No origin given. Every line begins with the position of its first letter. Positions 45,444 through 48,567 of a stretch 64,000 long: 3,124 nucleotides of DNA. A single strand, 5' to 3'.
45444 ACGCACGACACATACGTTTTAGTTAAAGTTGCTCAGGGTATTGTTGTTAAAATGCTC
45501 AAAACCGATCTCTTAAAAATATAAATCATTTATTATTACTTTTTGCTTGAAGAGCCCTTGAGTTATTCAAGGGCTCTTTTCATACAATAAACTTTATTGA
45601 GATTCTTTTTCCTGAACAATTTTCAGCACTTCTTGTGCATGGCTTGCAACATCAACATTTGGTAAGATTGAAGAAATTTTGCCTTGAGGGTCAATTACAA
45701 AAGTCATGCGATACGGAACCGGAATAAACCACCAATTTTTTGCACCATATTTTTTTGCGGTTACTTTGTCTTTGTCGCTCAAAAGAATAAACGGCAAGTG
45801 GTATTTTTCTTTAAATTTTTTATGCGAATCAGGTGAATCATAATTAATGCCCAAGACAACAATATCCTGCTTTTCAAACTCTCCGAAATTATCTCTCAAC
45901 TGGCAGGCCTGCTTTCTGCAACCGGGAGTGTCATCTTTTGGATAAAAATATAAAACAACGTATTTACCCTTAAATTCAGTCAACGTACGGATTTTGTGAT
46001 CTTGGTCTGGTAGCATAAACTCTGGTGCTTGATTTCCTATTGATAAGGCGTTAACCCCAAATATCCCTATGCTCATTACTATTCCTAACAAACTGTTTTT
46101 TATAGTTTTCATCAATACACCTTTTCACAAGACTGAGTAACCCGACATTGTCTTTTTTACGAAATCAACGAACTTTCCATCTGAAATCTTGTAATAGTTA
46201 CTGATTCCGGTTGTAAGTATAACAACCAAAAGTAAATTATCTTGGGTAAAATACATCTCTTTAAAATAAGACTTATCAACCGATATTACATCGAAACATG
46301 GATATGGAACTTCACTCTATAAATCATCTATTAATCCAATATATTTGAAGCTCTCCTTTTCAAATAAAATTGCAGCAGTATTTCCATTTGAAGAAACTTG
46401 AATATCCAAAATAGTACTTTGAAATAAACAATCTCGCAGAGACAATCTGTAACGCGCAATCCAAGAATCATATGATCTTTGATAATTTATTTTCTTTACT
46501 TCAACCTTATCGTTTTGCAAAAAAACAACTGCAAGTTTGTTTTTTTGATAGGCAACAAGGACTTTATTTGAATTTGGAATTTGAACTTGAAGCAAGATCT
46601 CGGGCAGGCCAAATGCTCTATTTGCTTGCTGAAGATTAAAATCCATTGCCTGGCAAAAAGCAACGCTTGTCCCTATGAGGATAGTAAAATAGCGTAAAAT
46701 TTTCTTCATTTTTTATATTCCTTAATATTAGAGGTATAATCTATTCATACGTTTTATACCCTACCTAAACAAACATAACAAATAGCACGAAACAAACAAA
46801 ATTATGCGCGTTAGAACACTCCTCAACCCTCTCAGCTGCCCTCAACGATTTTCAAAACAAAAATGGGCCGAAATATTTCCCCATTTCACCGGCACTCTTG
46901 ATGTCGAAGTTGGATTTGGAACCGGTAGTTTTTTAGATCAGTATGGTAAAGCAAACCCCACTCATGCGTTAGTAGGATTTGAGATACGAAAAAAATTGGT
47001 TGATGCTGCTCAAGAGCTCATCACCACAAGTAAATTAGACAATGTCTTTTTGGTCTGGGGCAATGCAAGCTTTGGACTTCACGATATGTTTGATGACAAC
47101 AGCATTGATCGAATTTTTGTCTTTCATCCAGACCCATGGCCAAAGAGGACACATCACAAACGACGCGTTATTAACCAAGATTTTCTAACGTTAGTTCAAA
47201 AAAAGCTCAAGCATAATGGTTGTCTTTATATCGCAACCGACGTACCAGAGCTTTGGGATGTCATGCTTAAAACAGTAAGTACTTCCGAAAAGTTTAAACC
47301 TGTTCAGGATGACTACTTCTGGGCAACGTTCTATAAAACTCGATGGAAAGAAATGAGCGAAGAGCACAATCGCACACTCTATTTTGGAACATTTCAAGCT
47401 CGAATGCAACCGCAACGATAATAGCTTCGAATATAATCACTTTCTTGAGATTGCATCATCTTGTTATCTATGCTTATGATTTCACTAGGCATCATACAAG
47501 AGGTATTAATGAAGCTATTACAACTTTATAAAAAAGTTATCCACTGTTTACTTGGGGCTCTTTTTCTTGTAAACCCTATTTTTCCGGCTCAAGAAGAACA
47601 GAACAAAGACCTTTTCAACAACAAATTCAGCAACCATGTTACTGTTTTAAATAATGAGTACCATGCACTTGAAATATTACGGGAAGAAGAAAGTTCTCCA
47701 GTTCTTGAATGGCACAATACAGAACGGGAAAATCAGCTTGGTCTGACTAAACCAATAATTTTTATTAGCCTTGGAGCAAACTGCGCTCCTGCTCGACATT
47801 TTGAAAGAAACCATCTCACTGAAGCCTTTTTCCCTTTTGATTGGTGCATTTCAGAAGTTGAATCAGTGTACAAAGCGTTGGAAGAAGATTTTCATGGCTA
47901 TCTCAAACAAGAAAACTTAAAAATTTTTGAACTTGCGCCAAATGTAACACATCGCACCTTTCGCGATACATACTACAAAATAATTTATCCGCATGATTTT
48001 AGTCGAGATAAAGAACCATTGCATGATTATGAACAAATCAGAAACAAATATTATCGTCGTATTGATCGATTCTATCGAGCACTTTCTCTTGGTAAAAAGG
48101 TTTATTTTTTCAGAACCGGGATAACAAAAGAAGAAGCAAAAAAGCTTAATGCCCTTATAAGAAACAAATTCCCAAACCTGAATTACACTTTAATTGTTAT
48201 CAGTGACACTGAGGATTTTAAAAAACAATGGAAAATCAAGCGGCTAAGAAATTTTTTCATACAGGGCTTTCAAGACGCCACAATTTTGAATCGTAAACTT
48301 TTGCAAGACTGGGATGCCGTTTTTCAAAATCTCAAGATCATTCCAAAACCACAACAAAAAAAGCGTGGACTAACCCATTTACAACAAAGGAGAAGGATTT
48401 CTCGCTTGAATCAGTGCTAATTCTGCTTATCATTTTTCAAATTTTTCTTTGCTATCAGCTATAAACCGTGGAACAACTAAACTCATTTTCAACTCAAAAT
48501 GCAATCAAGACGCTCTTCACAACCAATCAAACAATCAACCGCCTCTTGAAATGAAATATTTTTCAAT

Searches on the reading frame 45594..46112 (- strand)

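Call 44: search_protein_families(library=pfam, proteins=[window:45594-46112:-], max_evalue=0.00001)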
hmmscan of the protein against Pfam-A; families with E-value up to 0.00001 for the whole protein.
window:45594-46112:- (172 aa): 2 families
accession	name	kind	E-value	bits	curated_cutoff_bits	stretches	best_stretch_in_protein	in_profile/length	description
PF00578.27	AhpC-TSA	-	4.2e-41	140.2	26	1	25-147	1-122/124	AhpC/TSA family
PF08534.16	Redoxin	-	1.4e-19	70.8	26.6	1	26-148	3-130/148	Redoxin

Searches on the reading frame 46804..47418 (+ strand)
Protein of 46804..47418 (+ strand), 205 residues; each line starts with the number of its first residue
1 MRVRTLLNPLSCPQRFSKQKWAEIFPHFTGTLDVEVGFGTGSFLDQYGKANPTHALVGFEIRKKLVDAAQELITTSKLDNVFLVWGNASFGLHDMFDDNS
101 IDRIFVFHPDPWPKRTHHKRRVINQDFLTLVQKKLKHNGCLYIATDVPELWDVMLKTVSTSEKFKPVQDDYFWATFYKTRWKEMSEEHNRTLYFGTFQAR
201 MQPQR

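Call 44: search_protein_families(library=pfam, proteins=[window:46804-47418:+], max_evalue=0.00001)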
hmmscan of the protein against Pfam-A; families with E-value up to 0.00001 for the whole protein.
window:46804-47418:+ (205 aa): 1 family
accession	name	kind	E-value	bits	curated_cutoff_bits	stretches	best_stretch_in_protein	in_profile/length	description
PF02390.23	Methyltransf_4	-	2.2e-40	138.4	24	1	34-191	6-163/173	Putative methyltransferase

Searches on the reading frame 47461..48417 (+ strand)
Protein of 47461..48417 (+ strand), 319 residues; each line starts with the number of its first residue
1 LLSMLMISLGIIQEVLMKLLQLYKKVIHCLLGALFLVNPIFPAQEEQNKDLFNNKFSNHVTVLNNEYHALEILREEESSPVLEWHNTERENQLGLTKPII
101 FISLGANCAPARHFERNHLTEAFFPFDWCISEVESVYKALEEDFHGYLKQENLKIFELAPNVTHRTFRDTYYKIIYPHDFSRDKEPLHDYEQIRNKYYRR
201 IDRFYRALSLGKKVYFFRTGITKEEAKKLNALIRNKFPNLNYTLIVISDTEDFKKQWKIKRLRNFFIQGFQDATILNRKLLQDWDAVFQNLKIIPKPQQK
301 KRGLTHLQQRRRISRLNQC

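Call 44: search_protein_families(library=pfam, proteins=[window:47461-48417:+], max_evalue=0.00001)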
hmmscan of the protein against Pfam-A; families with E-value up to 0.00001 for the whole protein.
window:47461-48417:+ (319 aa): 1 family
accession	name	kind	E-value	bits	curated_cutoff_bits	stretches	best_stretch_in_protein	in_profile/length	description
PF08795.16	DUF1796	-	7.9e-18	65.3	23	1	101-232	3-140/166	Putative papain-like cysteine peptidase (DUF1796)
